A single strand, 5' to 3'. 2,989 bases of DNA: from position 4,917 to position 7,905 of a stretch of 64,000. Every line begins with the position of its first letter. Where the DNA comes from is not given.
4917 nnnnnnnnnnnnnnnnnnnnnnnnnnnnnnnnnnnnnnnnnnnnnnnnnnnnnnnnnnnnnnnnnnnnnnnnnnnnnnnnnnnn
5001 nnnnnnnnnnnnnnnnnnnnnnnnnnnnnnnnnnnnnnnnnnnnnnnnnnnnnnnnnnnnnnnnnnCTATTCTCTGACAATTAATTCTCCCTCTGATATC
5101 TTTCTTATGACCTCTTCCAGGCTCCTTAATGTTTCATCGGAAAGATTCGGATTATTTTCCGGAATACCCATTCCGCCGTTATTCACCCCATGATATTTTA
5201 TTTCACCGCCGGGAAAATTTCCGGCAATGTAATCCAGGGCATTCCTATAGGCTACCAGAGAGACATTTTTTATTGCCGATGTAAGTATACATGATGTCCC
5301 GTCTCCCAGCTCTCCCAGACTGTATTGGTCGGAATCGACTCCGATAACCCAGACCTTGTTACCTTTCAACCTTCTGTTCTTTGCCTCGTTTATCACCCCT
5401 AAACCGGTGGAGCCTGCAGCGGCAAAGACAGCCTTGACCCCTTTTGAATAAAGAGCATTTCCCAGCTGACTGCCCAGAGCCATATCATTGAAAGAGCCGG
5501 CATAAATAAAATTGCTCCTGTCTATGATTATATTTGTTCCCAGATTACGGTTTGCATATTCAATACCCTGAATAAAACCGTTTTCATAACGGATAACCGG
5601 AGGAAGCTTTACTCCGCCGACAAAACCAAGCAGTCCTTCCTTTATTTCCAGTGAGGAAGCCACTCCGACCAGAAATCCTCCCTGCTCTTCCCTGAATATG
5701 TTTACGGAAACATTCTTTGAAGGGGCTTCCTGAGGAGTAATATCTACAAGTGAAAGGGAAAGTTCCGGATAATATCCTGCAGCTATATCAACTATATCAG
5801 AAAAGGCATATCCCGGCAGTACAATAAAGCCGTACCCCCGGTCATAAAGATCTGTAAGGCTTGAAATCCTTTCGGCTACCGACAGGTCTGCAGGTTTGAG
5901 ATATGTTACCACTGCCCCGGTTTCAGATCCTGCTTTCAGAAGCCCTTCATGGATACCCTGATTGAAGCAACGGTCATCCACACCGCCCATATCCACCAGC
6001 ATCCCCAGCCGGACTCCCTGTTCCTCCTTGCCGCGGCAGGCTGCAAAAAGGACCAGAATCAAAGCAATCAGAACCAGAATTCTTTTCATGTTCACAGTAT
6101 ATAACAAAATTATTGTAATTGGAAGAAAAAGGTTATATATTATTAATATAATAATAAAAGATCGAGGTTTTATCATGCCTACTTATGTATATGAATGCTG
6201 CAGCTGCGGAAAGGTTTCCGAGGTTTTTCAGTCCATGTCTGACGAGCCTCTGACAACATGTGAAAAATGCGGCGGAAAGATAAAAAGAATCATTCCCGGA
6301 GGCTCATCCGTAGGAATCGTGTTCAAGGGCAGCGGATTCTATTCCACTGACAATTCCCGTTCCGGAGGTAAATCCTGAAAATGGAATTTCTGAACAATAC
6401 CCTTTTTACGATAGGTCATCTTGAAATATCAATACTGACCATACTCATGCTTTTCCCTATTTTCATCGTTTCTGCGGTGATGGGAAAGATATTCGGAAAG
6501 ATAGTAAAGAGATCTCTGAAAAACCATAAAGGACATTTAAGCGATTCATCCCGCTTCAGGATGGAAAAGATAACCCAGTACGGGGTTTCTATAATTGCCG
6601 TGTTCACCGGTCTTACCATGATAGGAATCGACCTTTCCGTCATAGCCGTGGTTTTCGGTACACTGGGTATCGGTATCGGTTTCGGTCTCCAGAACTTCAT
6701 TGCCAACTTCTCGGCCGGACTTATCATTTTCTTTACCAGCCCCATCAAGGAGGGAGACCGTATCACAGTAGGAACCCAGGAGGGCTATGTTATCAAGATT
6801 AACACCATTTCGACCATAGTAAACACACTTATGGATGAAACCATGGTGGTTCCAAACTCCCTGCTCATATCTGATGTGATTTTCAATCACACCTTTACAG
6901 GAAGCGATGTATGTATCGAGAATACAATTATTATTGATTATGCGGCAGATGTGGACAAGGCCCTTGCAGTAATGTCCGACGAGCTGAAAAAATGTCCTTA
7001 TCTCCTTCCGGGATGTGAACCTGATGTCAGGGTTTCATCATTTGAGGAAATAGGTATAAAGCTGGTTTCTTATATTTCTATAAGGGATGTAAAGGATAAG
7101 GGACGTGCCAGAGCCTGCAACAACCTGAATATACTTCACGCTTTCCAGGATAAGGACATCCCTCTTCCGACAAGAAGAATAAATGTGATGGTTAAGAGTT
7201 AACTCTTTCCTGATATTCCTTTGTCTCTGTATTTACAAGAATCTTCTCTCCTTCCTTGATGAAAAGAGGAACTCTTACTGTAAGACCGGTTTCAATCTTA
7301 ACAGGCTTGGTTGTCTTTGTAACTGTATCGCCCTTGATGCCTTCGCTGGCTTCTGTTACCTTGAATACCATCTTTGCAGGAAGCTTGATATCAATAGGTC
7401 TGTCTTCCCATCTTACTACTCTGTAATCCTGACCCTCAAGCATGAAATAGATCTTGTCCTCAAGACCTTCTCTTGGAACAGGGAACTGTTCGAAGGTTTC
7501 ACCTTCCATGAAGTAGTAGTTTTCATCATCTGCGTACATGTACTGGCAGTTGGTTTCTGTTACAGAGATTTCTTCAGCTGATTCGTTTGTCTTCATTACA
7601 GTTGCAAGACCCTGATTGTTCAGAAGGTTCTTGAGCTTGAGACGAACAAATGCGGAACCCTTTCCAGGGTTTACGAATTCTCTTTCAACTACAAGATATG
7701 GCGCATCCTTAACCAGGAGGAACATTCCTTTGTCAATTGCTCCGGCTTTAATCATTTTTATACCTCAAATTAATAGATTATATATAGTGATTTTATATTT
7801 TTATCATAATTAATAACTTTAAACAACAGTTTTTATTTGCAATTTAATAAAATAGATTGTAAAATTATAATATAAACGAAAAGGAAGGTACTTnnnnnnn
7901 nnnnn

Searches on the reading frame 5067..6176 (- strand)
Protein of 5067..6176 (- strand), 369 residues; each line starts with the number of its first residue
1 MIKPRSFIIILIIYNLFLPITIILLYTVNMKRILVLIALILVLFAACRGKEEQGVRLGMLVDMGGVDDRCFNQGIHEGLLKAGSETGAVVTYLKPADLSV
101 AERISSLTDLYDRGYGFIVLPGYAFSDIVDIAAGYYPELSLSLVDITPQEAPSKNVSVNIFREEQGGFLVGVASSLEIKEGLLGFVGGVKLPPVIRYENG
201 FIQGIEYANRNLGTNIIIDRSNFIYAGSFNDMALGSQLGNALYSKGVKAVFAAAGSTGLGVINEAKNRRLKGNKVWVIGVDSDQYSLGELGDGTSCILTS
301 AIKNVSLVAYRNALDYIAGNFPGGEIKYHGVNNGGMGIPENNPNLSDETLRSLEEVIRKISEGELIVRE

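Call 27: search_protein_families(library=pfam, proteins=[window:5067-6176:-], max_evalue=0.00001)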
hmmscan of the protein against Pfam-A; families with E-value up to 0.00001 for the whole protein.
window:5067-6176:- (369 aa): 2 families
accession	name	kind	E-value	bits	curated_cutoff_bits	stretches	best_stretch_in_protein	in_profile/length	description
PF02608.20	Bmp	-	4.6e-57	193.7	24.1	1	58-367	4-297/301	ABC transporter substrate-binding protein PnrA-like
PF13407.12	Peripla_BP_4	-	2.6e-07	30.9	35.1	0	230-319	164-256/258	Periplasmic binding protein domain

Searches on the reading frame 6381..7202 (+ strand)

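Call 27: search_protein_families(library=pfam, proteins=[window:6381-7202:+], max_evalue=0.00001)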
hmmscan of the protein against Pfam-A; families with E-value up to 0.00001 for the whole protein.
window:6381-7202:+ (273 aa): 2 families
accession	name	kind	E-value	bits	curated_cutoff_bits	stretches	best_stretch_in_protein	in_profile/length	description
PF00924.24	MS_channel_2nd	-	6.3e-15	55.5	20.2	1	106-171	2-67/68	Mechanosensitive ion channel, beta-domain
PF21088.3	MS_channel_1st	-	6e-06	26.6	23.1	1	63-104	1-42/42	Mechanosensitive ion channel, transmembrane helices 2/3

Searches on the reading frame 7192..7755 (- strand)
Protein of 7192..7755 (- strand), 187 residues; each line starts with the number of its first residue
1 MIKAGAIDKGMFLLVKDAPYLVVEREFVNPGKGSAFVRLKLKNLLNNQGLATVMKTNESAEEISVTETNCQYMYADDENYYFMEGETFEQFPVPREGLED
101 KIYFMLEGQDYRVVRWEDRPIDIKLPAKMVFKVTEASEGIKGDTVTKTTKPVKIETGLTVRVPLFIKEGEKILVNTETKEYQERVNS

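Call 27: search_protein_families(library=pfam, proteins=[window:7192-7755:-], max_evalue=0.00001)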
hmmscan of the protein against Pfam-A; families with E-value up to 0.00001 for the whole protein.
window:7192-7755:- (187 aa): 3 families
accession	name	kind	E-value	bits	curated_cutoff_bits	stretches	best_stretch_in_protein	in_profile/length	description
PF09285.17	Elong-fact-P_C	-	1.6e-22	79.3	25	1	130-184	2-56/56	Elongation factor P, C-terminal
PF01132.26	EFP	-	3.8e-18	65.6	27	1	69-121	2-54/54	Elongation factor P (EF-P) OB domain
PF08207.18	EFP_N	-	1e-15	57.9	23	1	4-59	2-57/58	Elongation factor P (EF-P) KOW-like domain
